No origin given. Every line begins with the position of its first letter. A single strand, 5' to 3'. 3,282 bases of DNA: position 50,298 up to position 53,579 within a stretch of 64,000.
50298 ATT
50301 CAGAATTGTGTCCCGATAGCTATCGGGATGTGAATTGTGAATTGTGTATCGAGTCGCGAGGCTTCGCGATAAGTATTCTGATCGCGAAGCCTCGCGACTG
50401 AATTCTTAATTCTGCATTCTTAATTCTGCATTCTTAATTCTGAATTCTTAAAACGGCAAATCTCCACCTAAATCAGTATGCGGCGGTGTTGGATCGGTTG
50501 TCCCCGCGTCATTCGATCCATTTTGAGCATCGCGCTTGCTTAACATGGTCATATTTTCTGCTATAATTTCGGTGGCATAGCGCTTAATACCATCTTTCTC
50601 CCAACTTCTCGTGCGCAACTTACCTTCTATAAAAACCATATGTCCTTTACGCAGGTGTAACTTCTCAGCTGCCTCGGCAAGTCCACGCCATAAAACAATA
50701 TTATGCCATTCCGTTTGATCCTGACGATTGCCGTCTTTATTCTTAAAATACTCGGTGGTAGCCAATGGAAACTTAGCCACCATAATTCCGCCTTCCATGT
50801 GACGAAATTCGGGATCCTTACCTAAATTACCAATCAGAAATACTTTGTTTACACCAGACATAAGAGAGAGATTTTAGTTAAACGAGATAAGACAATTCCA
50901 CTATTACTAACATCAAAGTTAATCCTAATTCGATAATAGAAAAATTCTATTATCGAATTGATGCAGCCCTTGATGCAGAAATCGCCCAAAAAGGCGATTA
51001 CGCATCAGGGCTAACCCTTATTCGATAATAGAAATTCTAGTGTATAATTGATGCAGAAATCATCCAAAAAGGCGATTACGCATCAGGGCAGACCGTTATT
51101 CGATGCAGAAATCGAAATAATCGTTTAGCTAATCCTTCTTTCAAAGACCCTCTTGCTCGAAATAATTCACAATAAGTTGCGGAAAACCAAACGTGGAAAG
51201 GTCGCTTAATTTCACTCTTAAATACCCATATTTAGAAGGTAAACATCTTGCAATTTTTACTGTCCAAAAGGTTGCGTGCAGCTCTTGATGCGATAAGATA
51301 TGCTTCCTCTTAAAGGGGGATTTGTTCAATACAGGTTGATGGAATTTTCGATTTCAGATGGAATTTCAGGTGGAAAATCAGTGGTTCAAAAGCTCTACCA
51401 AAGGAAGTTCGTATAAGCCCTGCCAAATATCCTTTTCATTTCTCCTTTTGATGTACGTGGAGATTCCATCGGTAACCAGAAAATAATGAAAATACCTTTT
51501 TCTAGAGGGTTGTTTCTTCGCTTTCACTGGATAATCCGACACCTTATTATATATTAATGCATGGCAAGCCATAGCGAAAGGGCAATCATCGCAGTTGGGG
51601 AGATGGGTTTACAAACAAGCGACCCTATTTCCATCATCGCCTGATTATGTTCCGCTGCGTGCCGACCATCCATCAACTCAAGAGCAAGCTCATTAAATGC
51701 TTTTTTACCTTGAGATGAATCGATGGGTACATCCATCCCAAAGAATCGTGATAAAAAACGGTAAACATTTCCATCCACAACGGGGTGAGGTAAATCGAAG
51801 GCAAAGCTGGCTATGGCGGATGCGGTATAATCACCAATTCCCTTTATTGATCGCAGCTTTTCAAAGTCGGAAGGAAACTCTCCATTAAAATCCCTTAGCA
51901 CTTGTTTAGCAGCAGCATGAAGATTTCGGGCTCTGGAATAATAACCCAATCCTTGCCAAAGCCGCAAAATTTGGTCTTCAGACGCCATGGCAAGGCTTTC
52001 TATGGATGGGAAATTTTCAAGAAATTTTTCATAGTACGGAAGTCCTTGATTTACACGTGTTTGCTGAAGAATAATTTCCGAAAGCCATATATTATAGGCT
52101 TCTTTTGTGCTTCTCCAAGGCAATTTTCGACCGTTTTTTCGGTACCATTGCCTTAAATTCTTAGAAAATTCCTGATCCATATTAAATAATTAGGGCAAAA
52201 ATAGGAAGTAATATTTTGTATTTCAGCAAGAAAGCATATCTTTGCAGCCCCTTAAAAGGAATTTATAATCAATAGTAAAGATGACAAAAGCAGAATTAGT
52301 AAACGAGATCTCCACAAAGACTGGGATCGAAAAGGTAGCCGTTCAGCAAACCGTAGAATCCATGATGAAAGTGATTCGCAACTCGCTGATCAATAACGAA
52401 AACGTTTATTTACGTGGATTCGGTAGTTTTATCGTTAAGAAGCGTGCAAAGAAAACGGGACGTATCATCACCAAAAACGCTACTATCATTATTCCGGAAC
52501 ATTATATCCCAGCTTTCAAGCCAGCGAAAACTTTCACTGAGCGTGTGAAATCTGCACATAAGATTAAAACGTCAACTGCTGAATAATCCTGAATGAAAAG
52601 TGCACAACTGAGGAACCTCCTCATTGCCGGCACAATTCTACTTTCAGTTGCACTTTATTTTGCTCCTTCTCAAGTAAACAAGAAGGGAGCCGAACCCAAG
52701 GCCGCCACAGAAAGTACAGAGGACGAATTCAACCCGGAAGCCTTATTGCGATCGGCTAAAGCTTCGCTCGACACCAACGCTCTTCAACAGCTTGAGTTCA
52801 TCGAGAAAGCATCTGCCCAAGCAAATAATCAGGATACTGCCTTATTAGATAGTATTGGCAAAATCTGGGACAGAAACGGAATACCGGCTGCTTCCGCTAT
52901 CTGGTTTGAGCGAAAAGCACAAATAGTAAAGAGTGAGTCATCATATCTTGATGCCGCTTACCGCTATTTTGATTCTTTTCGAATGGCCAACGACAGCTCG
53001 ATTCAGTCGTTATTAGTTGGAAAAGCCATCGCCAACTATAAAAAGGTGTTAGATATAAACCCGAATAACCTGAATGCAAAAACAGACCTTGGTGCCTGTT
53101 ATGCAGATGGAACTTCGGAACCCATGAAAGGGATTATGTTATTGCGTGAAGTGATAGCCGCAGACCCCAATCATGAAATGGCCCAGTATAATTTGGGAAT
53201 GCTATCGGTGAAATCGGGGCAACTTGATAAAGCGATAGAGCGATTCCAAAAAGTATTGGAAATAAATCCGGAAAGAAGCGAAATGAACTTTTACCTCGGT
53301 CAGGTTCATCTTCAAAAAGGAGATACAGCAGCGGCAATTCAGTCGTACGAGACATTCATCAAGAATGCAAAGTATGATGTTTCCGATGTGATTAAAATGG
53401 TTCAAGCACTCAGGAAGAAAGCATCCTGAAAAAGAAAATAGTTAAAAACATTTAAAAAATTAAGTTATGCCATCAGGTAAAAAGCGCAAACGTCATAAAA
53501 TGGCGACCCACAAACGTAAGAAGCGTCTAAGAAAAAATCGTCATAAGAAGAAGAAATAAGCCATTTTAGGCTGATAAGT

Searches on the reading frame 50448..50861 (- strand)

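Call 15: search_protein_families(library=pfam, proteins=[window:50448-50861:-])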
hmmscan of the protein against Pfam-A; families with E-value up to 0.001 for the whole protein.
window:50448-50861:- (137 aa): 1 family
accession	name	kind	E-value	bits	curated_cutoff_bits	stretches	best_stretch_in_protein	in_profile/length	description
PF00436.31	SSB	-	8.1e-32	109.8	26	1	4-107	1-104/104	Single-strand binding protein family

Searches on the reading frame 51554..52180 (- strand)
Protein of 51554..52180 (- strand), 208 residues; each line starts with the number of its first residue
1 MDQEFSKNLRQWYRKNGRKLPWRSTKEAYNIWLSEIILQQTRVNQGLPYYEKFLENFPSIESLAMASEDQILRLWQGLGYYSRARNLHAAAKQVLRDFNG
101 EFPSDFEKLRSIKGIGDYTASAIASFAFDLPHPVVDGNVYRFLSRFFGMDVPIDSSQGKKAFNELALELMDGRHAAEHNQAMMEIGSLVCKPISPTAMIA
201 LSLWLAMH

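Call 72: search_protein_families(library=pfam, max_evalue=0.00001, proteins=[window:51554-52180:-])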
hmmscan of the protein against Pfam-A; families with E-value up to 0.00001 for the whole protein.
window:51554-52180:- (208 aa): 2 families
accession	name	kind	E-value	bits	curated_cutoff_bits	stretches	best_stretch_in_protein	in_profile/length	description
PF00730.31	HhH-GPD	-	6.5e-20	71.9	26.2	1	34-161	2-101/108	HhH-GPD superfamily base excision DNA repair protein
PF00633.29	HHH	-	6.7e-06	26.1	24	0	98-126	2-30/30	Helix-hairpin-helix motif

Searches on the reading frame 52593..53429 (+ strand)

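Call 72: search_protein_families(library=pfam, max_evalue=0.00001, proteins=[window:52593-53429:+])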
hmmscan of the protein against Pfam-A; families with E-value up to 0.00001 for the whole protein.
window:52593-53429:+ (278 aa): 14 families
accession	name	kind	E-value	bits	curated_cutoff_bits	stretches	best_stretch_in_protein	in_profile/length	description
PF07719.23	TPR_2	-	4.6e-15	54.9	27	0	197-227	3-33/34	Tetratricopeptide repeat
PF13414.12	TPR_11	-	5.3e-15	55.3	26.8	1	207-243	6-42/42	TPR repeat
PF14559.12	TPR_19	-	1.1e-14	55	25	1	207-250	3-46/68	Tetratricopeptide repeat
PF00515.34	TPR_1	-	1.4e-14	53.6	27.8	0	197-227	3-33/34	Tetratricopeptide repeat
PF13431.12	TPR_17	-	5.6e-14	51.6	24.4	0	183-216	1-34/34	Tetratricopeptide repeat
PF13181.12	TPR_8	-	1.4e-13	50.2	25.7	0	197-227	3-33/34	Tetratricopeptide repeat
PF13432.12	TPR_16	-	4.1e-12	46.7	32.7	1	199-260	1-62/65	Tetratricopeptide repeat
PF13174.12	TPR_6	-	3.3e-10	40.4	26.3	0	197-227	2-32/33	Tetratricopeptide repeat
PF13424.12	TPR_12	-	2.4e-09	37.7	30.1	0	196-254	4-70/77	Tetratricopeptide repeat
PF24575.1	TPR_Slam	-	2.7e-08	34.6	35.2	0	191-248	43-100/104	Surface lipoprotein assembly modifier, N-terminal TPR repeats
PF13428.12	TPR_14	-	4.1e-07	30.5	23.5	0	197-237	3-43/44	Tetratricopeptide repeat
PF23914.1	TPR_CcmH_CycH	-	4.4e-07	30.3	42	0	144-230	68-156/158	Cytochrome c-type biogenesis protein H TPR domain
PF13176.12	TPR_7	-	2e-06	27.9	27.9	0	199-229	3-33/36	Tetratricopeptide repeat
PF13371.12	TPR_9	-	6.2e-06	26.6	35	0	189-230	23-64/73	Tetratricopeptide repeat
